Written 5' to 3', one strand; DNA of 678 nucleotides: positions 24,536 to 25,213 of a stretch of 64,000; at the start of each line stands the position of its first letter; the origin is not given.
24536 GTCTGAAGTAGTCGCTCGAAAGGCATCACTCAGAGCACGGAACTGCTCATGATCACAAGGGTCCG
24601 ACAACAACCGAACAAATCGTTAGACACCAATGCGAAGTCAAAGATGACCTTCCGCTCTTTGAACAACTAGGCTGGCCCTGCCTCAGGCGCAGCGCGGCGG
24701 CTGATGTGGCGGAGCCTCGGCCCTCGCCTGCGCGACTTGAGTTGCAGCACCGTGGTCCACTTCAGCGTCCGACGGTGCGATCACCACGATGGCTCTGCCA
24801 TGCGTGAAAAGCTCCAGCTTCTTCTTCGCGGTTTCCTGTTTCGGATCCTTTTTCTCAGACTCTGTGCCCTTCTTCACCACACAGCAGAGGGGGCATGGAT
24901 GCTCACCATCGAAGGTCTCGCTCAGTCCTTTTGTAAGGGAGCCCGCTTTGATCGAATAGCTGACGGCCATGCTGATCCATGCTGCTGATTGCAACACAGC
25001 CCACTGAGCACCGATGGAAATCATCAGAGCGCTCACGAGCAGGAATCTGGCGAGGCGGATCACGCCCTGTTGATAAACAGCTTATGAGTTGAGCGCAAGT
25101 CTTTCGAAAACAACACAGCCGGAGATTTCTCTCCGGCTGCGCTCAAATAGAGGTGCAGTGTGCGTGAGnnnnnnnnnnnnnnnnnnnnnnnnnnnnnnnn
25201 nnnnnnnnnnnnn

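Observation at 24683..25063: Uncharacterised small HPCxxCC membrane protein present as two paralogs, each heading a haem-c gene set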

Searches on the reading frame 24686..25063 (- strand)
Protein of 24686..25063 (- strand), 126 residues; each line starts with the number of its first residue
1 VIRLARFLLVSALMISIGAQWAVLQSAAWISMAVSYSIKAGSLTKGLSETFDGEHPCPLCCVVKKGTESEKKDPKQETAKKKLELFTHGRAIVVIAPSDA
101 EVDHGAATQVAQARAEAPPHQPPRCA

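Call 5: search_protein_families(library=pfam, proteins=[window:24686-25063:-], max_evalue=10)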
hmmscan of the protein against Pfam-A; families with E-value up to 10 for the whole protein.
seq(126 aa): 0 families

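Call 6: search_protein_families(library=ncbifam, proteins=[window:24686-25063:-], max_evalue=10)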
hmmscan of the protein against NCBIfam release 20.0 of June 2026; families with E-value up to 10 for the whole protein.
seq(126 aa): 0 families

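Call 7: find_homologous_proteins(query=window:24686-25063:-, max_evalue=0.01)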
Query seq(126 aa) (126 aa): 151 proteins with E <= 0.01 among 160 candidates; the best 120 are listed.
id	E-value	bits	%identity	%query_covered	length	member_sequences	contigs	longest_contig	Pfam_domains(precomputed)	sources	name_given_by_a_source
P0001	6.7e-77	273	100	100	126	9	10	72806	-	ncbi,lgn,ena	-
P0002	1.1e-64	234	87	100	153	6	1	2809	-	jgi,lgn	jgi:hypothetical protein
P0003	4.5e-60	219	79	100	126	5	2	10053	-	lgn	-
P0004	5.6e-52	193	80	90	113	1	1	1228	-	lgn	-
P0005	5.2e-48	180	69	98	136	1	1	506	-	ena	-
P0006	2.5e-47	178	66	99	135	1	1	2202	-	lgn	-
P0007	1.9e-46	175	66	99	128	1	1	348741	-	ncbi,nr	ncbi:MAG: hypothetical protein JNM99_00945 [Verrucomicrobiaceae bacterium]|nr:hypothetical protein [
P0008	4.6e-46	174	64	98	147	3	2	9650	-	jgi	jgi:hypothetical protein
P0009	1.1e-45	172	71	89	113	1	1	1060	-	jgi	jgi:hypothetical protein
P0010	1.8e-45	172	66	100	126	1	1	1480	-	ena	-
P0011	2.0e-45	172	64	98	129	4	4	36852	-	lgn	-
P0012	2.4e-45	171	66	98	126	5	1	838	-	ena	-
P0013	1.2e-44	169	67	94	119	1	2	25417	-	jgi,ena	jgi:hypothetical protein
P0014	4.1e-44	167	66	98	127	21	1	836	-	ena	-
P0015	8.8e-44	166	65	100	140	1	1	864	-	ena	-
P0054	4.7e-34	135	62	89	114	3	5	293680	-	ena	-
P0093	8.5e-24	102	45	98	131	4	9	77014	-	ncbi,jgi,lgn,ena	jgi:hypothetical protein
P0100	1.8e-22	97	44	98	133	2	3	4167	-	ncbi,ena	-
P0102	3.4e-22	97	45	100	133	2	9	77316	-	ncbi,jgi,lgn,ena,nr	ncbi:MAG TPA: hypothetical protein DIT64_08070 [Verrucomicrobiales bacterium]|nr:hypothetical protei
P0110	2.2e-20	91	41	98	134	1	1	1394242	-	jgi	jgi:hypothetical protein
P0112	3.8e-20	90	53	67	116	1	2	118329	-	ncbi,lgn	-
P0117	6.4e-20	89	41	97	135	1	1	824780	-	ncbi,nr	ncbi:hypothetical protein [Prosthecobacter fusiformis]|nr:hypothetical protein [Prosthecobacter fusi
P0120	5.4e-19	86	41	97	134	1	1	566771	-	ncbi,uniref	ncbi:hypothetical protein GCM10023213_25330 [Prosthecobacter algae]|uniref:DUF2946 domain-containing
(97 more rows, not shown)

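Call 13: search_protein_families(library=pfam, alignment_id=A2, max_evalue=10)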
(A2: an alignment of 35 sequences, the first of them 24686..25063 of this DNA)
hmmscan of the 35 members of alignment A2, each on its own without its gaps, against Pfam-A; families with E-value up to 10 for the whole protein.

A. member 1, window:24686-25063:- (126 aa): 0 families

B. families by the number of members that match (of 35 scanned): 9 families
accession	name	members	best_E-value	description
PF14438.12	SM-ATX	2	0.0011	Ataxin 2 SM domain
PF04028.18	DUF374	2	0.25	Domain of unknown function (DUF374)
PF17494.7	DUF5429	1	0.044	Family of unknown function (DUF5429)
PF14333.11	DUF4389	1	0.16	Domain of unknown function (DUF4389)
PF13011.12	LZ_Tnp_IS481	1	0.18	leucine-zipper of insertion element IS481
PF08804.16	gp32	1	0.18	gp32 DNA binding protein like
PF23145.1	Zf_2nd_IFT121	1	0.19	IFT121, second zinc finger domain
PF00725.27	3HCDH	1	0.21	3-hydroxyacyl-CoA dehydrogenase, C-terminal domain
PF01535.26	PPR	1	0.24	PPR repeat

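Call 29: find_related_loci(query=A2, collection=genome_contigs, flank=8000)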
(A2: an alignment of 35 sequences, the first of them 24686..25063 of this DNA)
Query A2 (126 aa) in genome_contigs; peptide patterns used: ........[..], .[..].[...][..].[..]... (x = any residue, [..] = any of these).
424 stretches matched a pattern; 405 encode a relative of the query (tblastn E <= 1e-3); the best 80 are kept; 80 distinct loci.
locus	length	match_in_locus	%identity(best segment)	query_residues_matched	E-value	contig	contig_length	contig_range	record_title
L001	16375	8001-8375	65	1-125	1e-51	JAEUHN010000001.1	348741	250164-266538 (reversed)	MAG: Verrucomicrobiaceae bacterium isolate new MAG-18 k141_1377510, whole genome shotgun sequence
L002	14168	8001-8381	59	1-126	1e-42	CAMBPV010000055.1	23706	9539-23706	MAG: Prosthecobacter debontii isolate AE-24oct19-11 genome assembly, contig: AE-24oct19-C2992, whole genome shotgun sequ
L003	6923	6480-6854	58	3-126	5e-42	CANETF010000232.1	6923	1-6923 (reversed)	MAG: Verrucomicrobiaceae bacterium isolate CE-Jul18-43 genome assembly, contig: CE-Jul18-C14146, whole genome shotgun se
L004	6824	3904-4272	56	3-126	4e-41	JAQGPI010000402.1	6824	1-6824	MAG: Verrucomicrobiaceae bacterium isolate RYN_635 scaffold_1405414, whole genome shotgun sequence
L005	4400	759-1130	57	1-124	6e-41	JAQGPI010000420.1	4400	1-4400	MAG: Verrucomicrobiaceae bacterium isolate RYN_635 scaffold_645911, whole genome shotgun sequence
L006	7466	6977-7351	63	1-124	6e-40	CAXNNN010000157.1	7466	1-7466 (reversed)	MAG: Verrucomicrobiaceae bacterium isolate AE-24oct19-81 genome assembly, contig: AE-24oct19-C19290, whole genome shotgu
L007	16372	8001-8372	51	3-126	2e-37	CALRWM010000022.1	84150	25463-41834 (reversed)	MAG: Prosthecobacter debontii isolate JJ-ME9A6-316-5-m2-bin106 genome assembly, contig: JJ-ME9A6-316-C97, whole genome s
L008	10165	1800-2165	54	1-124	1e-36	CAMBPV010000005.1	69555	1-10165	MAG: Prosthecobacter debontii isolate AE-24oct19-11 genome assembly, contig: AE-24oct19-C267, whole genome shotgun seque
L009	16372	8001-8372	48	3-126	6e-35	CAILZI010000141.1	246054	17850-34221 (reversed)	MAG: uncultured Verrucomicrobia bacterium isolate Ki2-D3_bin-1137 genome assembly, contig: bin-1137:141/265, whole genom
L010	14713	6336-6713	50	1-124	4e-33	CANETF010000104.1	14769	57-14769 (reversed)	MAG: Verrucomicrobiaceae bacterium isolate CE-Jul18-43 genome assembly, contig: CE-Jul18-C3177, whole genome shotgun seq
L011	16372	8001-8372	50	3-124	4e-33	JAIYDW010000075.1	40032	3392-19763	MAG: Verrucomicrobiaceae bacterium isolate H1_MAG_00048 pond_H1_MAG_00048_000000000180, whole genome shotgun sequence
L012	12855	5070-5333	60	3-90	2e-32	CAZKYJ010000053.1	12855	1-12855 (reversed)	MAG TPA_asm: uncultured Verrucomicrobiales bacterium isolate SRP321284_co1_24 genome assembly, contig: NODE_6127_length_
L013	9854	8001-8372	50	3-124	2e-32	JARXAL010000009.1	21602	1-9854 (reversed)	MAG: Verrucomicrobiaceae bacterium isolate D15.bin.11 k141_101410, whole genome shotgun sequence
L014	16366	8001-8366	47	3-124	1e-32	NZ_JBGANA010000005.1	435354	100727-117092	MAG: Prosthecobacter sp. isolate MAG_AAO_H125.6 AAOH125-6_opera_contig_81, whole genome shotgun sequence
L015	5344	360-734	48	1-123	6e-32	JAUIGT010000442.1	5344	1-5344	MAG: Verrucomicrobiia bacterium isolate Co_bin.17 NODE_88248_length_5344_cov_0.900709, whole genome shotgun sequence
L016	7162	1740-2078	49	3-109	7e-32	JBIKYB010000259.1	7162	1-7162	MAG: Prosthecobacter sp. isolate ME2015-10-10_3300044731_group6_bin110 Rohwer_bin2784_scaffold_13370_c1, whole genome sh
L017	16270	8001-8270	54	8-97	3e-31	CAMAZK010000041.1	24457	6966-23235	MAG: Akkermansia muciniphila isolate MiH-14oct19-163 genome assembly, contig: MiH-14oct19-C3944, whole genome shotgun se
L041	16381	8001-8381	45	1-124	2e-28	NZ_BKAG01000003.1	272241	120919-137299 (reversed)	Brevifollis gellanilyticus strain NBRC 108608 sequence003, whole genome shotgun sequence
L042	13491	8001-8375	45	1-124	4e-28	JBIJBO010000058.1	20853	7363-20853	MAG: Prosthecobacter sp. isolate ME2006-08-08D7_3300042516_group2_bin25 Rohwer_bin2774_scaffold_1311_c1, whole genome sh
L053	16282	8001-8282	50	8-99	4e-27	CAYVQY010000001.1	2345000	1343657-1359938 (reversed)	MAG TPA_asm: uncultured Brevifollis sp. isolate SRP329715_co2_144 genome assembly, contig: NODE_1_length_2345000_cov_19.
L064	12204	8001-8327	47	1-111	5e-25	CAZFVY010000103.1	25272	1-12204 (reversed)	MAG TPA_asm: uncultured Verrucomicrobiota bacterium isolate binchicken_co54_380 genome assembly, contig: NODE_3369_lengt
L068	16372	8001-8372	38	1-126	2e-24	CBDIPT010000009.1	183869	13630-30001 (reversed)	MAG: Limisphaerales bacterium isolate CRY1-m2-bin11 genome assembly, contig: CRY1-CANU-157, whole genome shotgun sequenc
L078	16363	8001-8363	41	1-124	1e-23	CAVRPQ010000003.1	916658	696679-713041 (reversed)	MAG: uncultured bacterium isolate MFD03044.bin.1.155 genome assembly, contig: contig_17507, whole genome shotgun sequenc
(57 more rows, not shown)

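Call 30: search_protein_representatives(alignment_id=A2)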
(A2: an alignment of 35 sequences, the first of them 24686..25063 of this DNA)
Query: 35 sequences, 130 profile positions. Proteins with E-value up to 0.001 (for the whole library): 2790; up to 1e-10: 1835; up to 1e-30: 78. The best 150 are listed.
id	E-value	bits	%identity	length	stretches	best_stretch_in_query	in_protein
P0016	2.4e-48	179.6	-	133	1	1-128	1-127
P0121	2.8e-41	156.7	-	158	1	2-128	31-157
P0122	3.8e-41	156.3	-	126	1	2-128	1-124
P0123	4.7e-41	156.0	-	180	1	2-126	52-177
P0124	3.7e-40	153.1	-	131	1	2-127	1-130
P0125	4.2e-40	152.9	-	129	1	3-128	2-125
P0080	8.2e-40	152.0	-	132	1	2-128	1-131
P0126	8.9e-38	145.4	-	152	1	2-128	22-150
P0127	1.2e-37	145.0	-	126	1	2-127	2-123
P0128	1.3e-37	144.9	-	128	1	3-127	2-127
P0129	7.2e-37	142.5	-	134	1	2-128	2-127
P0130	8.9e-37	142.2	-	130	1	2-128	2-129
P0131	1.3e-36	141.7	-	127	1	5-127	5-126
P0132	1.3e-36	141.6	-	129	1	2-128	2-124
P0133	2.0e-36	141.0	-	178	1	2-129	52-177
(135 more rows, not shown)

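Call 35: search_protein_families(library=pfam, proteins=[L041:8644-10719:+, L041:10741-11448:+, L078:8485-9465:+, L064:8502-9290:+, L064:9331-10212:+, L053:7971-8384:+, L017:8063-8755:+, L053:7401-7919:+, L016:4524-5348:+, L068:10781-12079:+], max_evalue=0.01)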
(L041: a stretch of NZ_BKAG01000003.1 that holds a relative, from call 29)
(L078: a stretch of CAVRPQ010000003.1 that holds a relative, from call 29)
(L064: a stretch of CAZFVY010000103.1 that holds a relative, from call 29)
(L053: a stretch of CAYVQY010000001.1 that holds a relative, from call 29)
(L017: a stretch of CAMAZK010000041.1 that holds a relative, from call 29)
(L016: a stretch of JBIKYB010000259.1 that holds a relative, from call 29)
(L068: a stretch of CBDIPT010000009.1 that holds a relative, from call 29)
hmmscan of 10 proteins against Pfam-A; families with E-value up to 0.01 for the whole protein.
L041:8644-10719:+ (691 aa): 2 families
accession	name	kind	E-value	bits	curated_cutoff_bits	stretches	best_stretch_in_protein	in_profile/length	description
PF00593.30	TonB_dep_Rec_b-barrel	-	1.5e-38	134.3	27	1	220-653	56-436/436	TonB dependent receptor-like, beta-barrel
PF07715.20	Plug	-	9.3e-18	65.1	23.9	1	55-163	4-107/107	TonB-dependent Receptor Plug Domain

L041:10741-11448:+ (235 aa): 1 family
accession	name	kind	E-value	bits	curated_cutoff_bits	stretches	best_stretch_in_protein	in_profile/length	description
PF03929.21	PepSY_TM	-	2.7e-05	24.6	28.8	1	8-228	2-159/295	PepSY-associated TM region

L078:8485-9465:+ (326 aa): 1 family
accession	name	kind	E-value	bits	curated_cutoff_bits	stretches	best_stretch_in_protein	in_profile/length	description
PF13505.12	OMP_b-brl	-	0.0019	18.8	28.7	0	68-174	27-110/175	Outer membrane protein beta-barrel domain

L064:8502-9290:+ (262 aa): 2 families
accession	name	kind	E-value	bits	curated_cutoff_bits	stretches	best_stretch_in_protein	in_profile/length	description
PF07963.17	N_methyl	-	6.9e-06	25.9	21.2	1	55-80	2-27/27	Prokaryotic N-terminal methylation motif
PF07596.16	SBP_bac_10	-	0.00099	19.7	23.3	0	85-119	2-35/268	Protein of unknown function (DUF1559)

L064:9331-10212:+ (293 aa): 1 family
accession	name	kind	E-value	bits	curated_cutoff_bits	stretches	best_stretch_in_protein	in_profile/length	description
PF07663.16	EIIBC-GUT_C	-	0.0041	17.7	25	1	250-286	2-38/93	Sorbitol phosphotransferase enzyme II C-terminus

L053:7971-8384:+ (137 aa): 0 families

L017:8063-8755:+ (230 aa): 0 families

L053:7401-7919:+ (172 aa): 0 families

L016:4524-5348:+ (274 aa): 1 family
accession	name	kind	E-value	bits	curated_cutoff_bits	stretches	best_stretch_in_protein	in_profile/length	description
PF01965.30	DJ-1_PfpI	-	2e-33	116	26.6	1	59-214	6-161/165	DJ-1/PfpI family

L068:10781-12079:+ (432 aa): 5 families
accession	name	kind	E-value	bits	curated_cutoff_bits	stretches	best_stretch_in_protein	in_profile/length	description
PF13088.12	BNR_2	-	2.8e-16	60.1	31.4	2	218-396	21-207/277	BNR repeat-like domain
PF02012.26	BNR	-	2.5e-10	39.2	27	0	379-389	2-12/12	BNR/Asp-box repeat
PF24316.1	Tli3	-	5e-05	24.1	27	0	374-390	83-99/129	T6SS Tli3 immunity protein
PF15902.12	Sortilin-Vps10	-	0.00074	18.8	33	0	153-270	43-153/446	Sortilin, neurotensin receptor 3,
PF13859.12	BNR_3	-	0.0036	17.2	27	0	265-400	29-176/308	BNR repeat-like domain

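Call 40: search_dna_similar(query=L041:8644-10719:+, collection=plasmids, mode=protein, max_rows=25)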
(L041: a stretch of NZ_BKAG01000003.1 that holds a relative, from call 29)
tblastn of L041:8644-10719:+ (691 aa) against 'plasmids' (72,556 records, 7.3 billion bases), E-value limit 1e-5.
Records with a match: 527; places in all: 577; records where one place covers at least 80% of the query: 74.
Best place of each record, by identity: <60% 527.
By first word of the organism name: Acinetobacter 332; Pseudosulfitobacter 42; Azospirillum 18; Rahnella 12; Vibrio 11; Paracoccus 6; Escherichia 6; Acetobacter 6; Cupriavidus 5; Paraburkholderia 5; and 55 more.
By predicted mobility (MOB-suite, as given by PLSDB): non-mobilizable 364; mobilizable 108; conjugative 55.
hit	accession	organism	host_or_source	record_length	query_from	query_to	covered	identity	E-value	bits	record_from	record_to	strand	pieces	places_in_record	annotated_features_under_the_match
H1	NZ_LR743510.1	Methylobacterium bullatum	-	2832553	8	688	99%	40.4%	2e-123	412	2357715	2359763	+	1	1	none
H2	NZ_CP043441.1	Cupriavidus campinensis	cell culture,soil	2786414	3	691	100%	39.4%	6e-119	399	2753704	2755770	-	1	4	none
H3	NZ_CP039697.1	Novosphingobium sp. EMRT-2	cell,freshwater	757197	3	691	100%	39.0%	4e-123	411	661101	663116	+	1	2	TonB-dependent receptor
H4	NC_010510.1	Methylobacterium radiotolerans JCM 2831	-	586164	15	688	98%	39.3%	4e-118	397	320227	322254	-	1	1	TonB-dependent receptor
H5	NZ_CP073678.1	Cupriavidus sp. KK10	Isolate,A bacterial consortium from ...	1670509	25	691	97%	39.2%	3e-114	385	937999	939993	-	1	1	none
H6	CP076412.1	Ralstonia wenshanensis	soil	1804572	7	691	99%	37.9%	5e-114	385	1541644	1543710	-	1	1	TonB-dependent receptor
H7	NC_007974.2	Cupriavidus metallidurans CH34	-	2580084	16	691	98%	38.0%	4e-112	379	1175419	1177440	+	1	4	none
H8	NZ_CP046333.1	Cupriavidus metallidurans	sedimentation pond in a zinc factory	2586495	16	691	98%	38.0%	4e-112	379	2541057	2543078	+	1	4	none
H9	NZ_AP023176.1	Paraburkholderia largidicola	Physopelta gutta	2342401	20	691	97%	38.1%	1e-112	380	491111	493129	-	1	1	none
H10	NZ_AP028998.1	Paraburkholderia sp. 22B1P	-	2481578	20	691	97%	38.1%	1e-112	380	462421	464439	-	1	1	none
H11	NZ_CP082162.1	Bradyrhizobium sp. 195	Acmispon strigosus,cell culture,root ...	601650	33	691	95%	38.7%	7e-123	410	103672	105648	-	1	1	TonB-dependent receptor | copper uptake system-associated protein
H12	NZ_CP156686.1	Burkholderia stagnalis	Bacterial cells,soils collected in ...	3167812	28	691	96%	38.4%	2e-110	375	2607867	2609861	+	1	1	none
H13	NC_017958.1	Tistrella mobilis KA081020-065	-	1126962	39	691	95%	38.7%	1e-116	393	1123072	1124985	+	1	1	record has no annotation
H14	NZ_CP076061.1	Cupriavidus sp. EM10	Pure-cultured cell,sewage water sludge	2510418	25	689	96%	37.9%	1e-109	372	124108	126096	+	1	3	none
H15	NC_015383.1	Burkholderia gladioli BSR3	-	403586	27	691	96%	37.9%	8e-111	375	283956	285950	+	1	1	TonB-dependent receptor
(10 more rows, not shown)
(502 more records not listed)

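Call 41: get_annotated_region(hit=H11, flank=3000)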
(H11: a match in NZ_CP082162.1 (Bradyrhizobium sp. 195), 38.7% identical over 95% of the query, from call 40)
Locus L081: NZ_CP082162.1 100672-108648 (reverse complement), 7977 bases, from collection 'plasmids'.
description: Bradyrhizobium sp. 195 plasmid p195_1, complete sequence
organism: Bradyrhizobium sp. 195 (NCBI taxid 2782662)
taxonomy: Bacteria; Pseudomonadota; Alphaproteobacteria; Hyphomicrobiales; Nitrobacteraceae; Bradyrhizobium; Bradyrhizobium sp. 195
host: -; source: Acmispon strigosus,cell culture,root nodule; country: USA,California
typing (MOB-suite, as given by PLSDB): conjugative; relaxase MOBP; mating-pair formation MPF_T
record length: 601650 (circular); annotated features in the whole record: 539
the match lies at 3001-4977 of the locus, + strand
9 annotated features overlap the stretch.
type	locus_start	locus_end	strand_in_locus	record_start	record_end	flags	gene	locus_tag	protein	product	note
CDS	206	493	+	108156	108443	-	-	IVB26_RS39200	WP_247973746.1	hypothetical protein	-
CDS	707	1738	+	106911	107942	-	-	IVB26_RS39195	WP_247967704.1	IS110 family transposase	-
CDS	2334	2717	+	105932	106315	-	-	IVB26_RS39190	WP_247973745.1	DUF2946 domain-containing protein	-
CDS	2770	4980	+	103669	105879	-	-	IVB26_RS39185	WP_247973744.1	TonB-dependent receptor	-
CDS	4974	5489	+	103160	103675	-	-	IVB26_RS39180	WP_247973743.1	copper uptake system-associated protein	-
CDS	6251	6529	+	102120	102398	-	-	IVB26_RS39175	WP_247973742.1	hypothetical protein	-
CDS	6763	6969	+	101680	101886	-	-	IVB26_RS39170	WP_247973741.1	hypothetical protein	-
CDS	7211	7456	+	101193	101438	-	-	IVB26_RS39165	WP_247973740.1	hypothetical protein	-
CDS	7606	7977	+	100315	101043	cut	-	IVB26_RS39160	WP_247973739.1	Crp/Fnr family transcriptional regulator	GO:0006355 - regulation of DNA-templated transcription [Evidence IEA]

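Call 42: get_annotated_region(hit=H15, flank=3000)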
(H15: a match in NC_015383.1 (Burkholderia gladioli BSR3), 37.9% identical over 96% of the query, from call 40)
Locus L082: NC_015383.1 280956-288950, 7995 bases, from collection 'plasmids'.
description: Burkholderia gladioli BSR3 plasmid bgla_4p, complete sequence
organism: Burkholderia gladioli BSR3 (NCBI taxid 999541)
taxonomy: Bacteria; Pseudomonadota; Betaproteobacteria; Burkholderiales; Burkholderiaceae; Burkholderia; Burkholderia gladioli; Burkholderia gladioli BSR3
host: -; source: -; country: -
typing (MOB-suite, as given by PLSDB): conjugative; replicon rep_cluster_364; relaxase MOBH,MOBP; mating-pair formation MPF_T
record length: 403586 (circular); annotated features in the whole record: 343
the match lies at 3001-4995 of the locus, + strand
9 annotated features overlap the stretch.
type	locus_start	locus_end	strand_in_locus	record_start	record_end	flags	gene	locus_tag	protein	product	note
CDS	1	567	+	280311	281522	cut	-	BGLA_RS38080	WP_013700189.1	MFS transporter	GO:0055085 - transmembrane transport [Evidence IEA]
CDS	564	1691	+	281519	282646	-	-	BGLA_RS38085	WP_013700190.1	hypothetical protein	-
CDS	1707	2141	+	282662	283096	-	-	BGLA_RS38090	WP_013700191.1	copper uptake system-associated protein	-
CDS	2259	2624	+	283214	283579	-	-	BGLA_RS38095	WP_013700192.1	DUF2946 domain-containing protein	-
CDS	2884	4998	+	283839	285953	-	-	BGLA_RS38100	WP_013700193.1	TonB-dependent receptor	GO:0015891 - siderophore transport [Evidence IEA]; GO:0055085 - transmembrane transport [Evidence IEA]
CDS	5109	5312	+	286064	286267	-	-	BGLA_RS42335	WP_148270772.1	hypothetical protein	-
CDS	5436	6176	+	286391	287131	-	-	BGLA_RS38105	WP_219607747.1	DJ-1/PfpI family protein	-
CDS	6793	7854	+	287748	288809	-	-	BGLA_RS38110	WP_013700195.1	HoxN/HupN/NixA family nickel/cobalt transporter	-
CDS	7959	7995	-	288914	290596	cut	-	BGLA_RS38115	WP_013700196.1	hypothetical protein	-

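Call 45: get_annotated_region(hit=H3, flank=2500)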
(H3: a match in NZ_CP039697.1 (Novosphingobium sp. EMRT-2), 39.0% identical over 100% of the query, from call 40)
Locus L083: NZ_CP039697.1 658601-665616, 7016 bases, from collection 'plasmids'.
description: Novosphingobium sp. EMRT-2 plasmid pABRDHK22, complete sequence
organism: Novosphingobium sp. EMRT-2 (NCBI taxid 2571749)
taxonomy: Bacteria; Pseudomonadota; Alphaproteobacteria; Sphingomonadales; Sphingomonadaceae; Novosphingobium; Novosphingobium sp. EMRT-2
host: -; source: cell,freshwater; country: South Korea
typing (MOB-suite, as given by PLSDB): non-mobilizable
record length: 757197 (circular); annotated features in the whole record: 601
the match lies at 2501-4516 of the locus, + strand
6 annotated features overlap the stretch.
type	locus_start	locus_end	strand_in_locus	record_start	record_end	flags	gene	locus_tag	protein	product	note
CDS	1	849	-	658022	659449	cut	-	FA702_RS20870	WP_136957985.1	VIT domain-containing protein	-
CDS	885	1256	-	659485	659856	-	-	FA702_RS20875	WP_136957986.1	helix-turn-helix domain-containing protein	-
CDS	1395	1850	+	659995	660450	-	-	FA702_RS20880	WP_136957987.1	ester cyclase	GO:0030638 - polyketide metabolic process [Evidence IEA]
CDS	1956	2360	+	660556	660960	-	-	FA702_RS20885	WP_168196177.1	DUF2946 family protein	-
CDS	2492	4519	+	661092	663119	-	-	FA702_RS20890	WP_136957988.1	TonB-dependent receptor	GO:0015891 - siderophore transport [Evidence IEA]; GO:0055085 - transmembrane transport [Evidence IEA]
CDS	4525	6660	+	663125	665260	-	-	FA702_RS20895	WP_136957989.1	TonB-dependent siderophore receptor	GO:0015891 - siderophore transport [Evidence IEA]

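Call 46: get_annotated_region(hit=H6, flank=2500)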
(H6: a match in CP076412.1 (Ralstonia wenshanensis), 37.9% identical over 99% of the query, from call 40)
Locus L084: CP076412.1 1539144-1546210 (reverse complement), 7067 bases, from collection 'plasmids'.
description: Ralstonia wenshanensis strain 56D2 plasmid p56D2, complete sequence
organism: Ralstonia wenshanensis (NCBI taxid 2842456)
taxonomy: Bacteria; Pseudomonadota; Betaproteobacteria; Burkholderiales; Burkholderiaceae; Ralstonia; Ralstonia wenshanensis
host: -; source: soil; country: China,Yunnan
typing (MOB-suite, as given by PLSDB): non-mobilizable
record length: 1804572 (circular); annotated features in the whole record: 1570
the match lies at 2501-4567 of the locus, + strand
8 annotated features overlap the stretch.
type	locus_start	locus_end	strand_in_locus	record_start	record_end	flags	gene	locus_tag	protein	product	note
CDS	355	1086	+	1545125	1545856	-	-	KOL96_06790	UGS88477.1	helix-turn-helix domain-containing protein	-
CDS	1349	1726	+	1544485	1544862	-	-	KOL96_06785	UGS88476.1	DUF2946 domain-containing protein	-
CDS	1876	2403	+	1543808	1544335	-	-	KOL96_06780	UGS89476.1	YcnI family protein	-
CDS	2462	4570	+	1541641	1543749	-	-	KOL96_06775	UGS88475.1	TonB-dependent receptor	-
CDS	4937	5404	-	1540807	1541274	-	-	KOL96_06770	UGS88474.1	hypothetical protein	-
CDS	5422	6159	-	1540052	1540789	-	-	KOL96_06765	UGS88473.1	FAD:protein FMN transferase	-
CDS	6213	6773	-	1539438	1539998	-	-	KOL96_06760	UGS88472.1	FMN-binding protein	-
CDS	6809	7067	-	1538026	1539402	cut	-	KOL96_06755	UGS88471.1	OprO/OprP family phosphate-selective porin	-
